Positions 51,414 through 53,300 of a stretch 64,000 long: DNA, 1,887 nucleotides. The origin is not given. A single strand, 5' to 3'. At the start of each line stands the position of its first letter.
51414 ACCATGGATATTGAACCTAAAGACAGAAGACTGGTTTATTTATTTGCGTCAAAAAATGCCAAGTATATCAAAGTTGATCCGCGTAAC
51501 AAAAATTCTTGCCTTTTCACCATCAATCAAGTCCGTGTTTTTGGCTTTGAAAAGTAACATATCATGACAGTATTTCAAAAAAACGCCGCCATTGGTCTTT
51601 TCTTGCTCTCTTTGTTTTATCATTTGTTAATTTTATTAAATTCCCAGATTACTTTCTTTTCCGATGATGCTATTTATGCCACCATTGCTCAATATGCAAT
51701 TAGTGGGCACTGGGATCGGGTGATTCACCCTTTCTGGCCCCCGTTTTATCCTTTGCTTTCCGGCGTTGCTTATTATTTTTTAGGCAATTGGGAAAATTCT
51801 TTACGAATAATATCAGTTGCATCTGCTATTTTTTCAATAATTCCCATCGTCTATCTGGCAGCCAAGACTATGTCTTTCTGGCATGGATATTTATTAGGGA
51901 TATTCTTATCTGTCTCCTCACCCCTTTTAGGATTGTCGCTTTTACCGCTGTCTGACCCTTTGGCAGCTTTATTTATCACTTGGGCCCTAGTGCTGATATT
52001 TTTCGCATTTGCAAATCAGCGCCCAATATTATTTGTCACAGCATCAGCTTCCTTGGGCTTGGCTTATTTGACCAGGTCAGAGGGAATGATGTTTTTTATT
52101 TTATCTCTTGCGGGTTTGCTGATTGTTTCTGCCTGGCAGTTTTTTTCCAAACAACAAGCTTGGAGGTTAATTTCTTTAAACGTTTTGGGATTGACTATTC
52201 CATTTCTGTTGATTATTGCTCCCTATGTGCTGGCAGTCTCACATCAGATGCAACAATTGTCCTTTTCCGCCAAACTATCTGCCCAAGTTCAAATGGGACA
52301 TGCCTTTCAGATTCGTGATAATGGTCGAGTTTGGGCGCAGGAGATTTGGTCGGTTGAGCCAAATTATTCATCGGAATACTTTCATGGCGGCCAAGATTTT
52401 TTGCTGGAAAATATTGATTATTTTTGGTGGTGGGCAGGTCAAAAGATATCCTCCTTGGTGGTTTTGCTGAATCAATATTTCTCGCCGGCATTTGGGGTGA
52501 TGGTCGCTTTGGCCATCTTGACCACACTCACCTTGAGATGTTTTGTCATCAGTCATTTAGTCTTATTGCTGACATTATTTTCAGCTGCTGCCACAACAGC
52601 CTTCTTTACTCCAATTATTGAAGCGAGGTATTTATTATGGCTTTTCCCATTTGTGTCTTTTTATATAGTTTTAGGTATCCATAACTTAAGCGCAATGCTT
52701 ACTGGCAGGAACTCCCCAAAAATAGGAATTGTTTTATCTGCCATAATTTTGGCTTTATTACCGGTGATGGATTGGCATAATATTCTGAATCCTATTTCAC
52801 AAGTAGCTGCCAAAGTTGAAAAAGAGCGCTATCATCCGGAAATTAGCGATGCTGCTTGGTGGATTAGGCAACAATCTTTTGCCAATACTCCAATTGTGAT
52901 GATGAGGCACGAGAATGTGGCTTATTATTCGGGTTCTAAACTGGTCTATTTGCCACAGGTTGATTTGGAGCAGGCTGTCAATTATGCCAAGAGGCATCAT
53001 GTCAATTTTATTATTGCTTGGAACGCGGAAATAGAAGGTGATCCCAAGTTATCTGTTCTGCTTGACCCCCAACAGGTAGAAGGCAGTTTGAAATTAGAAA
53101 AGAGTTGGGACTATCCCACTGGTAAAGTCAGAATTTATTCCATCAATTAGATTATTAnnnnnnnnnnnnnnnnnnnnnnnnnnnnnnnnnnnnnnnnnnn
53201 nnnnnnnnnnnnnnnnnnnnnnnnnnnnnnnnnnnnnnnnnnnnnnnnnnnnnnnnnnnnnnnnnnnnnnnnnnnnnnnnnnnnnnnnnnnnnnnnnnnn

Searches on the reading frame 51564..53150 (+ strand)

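Call 75: search_protein_families(library=pfam, proteins=[window:51564-53150:+], max_evalue=0.0001)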
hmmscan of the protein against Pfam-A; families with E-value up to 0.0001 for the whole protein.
window:51564-53150:+ (528 aa): 1 family
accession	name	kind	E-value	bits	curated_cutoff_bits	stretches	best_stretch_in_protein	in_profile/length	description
PF13231.12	PMT_2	-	4e-06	27.6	26.1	1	59-215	3-158/160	Dolichyl-phosphate-mannose-protein mannosyltransferase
